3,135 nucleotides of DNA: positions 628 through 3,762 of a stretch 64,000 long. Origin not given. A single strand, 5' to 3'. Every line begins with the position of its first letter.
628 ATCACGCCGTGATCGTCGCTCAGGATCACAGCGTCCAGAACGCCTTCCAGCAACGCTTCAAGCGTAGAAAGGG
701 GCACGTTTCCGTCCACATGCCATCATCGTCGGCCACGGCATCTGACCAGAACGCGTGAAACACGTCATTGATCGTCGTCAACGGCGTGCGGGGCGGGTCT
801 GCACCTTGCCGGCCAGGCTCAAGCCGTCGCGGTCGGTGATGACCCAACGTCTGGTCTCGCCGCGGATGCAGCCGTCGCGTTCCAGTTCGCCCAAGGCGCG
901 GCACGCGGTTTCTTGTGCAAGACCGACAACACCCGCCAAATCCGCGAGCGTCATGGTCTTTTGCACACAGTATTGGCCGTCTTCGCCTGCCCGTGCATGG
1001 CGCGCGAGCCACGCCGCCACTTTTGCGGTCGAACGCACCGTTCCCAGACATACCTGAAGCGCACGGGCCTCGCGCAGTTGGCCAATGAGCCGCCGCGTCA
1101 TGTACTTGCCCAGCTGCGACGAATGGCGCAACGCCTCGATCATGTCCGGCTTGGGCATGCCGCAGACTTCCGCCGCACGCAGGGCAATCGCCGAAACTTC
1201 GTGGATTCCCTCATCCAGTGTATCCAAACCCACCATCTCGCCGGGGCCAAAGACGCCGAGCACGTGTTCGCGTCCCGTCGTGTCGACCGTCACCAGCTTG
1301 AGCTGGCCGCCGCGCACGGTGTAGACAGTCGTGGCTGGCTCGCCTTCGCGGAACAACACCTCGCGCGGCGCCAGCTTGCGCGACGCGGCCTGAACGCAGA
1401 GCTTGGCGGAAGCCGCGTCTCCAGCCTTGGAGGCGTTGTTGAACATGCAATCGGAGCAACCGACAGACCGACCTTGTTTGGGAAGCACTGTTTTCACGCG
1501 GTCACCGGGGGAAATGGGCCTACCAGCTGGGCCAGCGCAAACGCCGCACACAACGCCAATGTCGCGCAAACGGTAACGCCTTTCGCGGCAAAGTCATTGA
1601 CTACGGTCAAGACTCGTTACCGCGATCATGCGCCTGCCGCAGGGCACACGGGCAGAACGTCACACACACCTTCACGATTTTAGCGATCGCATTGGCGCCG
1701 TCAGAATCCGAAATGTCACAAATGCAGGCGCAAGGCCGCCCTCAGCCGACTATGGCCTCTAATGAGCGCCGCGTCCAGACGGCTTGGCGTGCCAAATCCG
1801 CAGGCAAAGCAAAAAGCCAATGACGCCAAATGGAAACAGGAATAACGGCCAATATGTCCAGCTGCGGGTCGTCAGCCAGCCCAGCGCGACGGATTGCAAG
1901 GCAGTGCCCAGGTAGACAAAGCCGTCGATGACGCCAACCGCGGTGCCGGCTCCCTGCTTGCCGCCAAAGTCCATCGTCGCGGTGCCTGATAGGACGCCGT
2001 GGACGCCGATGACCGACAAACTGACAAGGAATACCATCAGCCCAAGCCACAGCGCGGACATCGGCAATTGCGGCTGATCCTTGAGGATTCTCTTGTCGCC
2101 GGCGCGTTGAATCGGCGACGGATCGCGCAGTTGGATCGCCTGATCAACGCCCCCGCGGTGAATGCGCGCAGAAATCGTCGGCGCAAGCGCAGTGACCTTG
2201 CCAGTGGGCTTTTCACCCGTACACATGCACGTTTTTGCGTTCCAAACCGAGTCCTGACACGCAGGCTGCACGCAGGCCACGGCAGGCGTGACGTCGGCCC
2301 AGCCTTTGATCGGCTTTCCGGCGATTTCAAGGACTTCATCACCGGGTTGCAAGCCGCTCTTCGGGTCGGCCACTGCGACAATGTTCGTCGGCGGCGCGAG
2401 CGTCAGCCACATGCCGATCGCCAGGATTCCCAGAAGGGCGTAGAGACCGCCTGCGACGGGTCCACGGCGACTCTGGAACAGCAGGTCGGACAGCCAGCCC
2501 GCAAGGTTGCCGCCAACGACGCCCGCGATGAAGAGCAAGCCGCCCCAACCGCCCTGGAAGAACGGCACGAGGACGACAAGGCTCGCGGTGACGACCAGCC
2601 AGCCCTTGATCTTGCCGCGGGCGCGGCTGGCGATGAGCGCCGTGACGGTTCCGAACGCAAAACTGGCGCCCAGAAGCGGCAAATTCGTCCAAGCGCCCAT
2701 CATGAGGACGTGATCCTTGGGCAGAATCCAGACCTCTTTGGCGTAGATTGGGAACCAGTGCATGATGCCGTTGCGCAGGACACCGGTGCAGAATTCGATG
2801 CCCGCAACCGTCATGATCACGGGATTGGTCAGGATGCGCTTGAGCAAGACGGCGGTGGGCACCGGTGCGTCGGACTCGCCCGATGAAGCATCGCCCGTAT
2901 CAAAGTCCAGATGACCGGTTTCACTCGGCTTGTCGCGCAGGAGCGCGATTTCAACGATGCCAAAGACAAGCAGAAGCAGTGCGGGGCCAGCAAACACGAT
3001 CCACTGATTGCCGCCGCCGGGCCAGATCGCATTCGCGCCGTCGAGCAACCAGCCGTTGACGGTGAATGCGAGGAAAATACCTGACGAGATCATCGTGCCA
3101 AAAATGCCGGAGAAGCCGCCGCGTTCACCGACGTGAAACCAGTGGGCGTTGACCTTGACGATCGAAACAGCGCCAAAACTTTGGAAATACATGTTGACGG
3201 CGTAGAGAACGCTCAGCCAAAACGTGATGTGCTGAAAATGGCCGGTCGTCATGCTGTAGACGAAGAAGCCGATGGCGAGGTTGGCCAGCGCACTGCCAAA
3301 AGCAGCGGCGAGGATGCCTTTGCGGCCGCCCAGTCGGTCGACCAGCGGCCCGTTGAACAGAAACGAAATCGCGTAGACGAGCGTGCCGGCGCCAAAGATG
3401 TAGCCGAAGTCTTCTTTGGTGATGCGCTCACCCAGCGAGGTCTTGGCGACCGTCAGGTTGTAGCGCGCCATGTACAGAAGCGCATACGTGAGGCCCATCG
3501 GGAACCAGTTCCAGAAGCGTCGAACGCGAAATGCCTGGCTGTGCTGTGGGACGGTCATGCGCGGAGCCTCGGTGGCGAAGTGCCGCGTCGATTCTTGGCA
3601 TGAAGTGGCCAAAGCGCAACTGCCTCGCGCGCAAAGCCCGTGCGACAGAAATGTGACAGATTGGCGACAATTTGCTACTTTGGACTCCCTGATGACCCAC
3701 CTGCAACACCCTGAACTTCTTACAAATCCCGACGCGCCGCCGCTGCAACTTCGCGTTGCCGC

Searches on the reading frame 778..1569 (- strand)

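Call 63: search_protein_families(library=pfam, proteins=[window:778-1569:-], max_evalue=0.001)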
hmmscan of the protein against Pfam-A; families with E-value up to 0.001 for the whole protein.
window:778-1569:- (263 aa): 2 families
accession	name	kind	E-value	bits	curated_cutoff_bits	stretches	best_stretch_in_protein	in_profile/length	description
PF00027.35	cNMP_binding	-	6.7e-17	61.7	27.5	1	64-148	2-87/89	Cyclic nucleotide-binding domain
PF13545.12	HTH_Crp_2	-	4.6e-13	49.4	27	1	183-250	2-67/70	Crp-like helix-turn-helix domain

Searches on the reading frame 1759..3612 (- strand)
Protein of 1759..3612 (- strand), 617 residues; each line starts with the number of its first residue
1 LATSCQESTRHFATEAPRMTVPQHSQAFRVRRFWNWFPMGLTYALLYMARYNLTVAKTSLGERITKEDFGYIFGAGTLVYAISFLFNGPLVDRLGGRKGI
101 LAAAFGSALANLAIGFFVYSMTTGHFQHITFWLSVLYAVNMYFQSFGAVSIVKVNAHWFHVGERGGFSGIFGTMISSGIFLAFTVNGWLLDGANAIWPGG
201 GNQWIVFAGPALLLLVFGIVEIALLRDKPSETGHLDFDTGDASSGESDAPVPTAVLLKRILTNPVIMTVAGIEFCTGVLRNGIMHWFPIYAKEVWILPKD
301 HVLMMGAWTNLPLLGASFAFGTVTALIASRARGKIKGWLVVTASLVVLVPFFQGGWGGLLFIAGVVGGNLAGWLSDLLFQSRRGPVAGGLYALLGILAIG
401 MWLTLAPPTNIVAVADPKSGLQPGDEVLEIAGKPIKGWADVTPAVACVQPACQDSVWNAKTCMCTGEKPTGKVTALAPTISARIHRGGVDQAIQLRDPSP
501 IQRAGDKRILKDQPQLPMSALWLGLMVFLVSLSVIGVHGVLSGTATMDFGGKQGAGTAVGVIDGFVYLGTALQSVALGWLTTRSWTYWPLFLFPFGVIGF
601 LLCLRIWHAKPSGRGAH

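Call 63: search_protein_families(library=pfam, proteins=[window:1759-3612:-], max_evalue=0.001)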
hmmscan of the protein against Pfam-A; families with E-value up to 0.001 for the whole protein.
window:1759-3612:- (617 aa): 1 family
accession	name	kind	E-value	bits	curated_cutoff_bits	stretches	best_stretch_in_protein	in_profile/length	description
PF07690.21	MFS_1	-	1.7e-22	80.3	33.4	1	40-349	2-281/347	Major Facilitator Superfamily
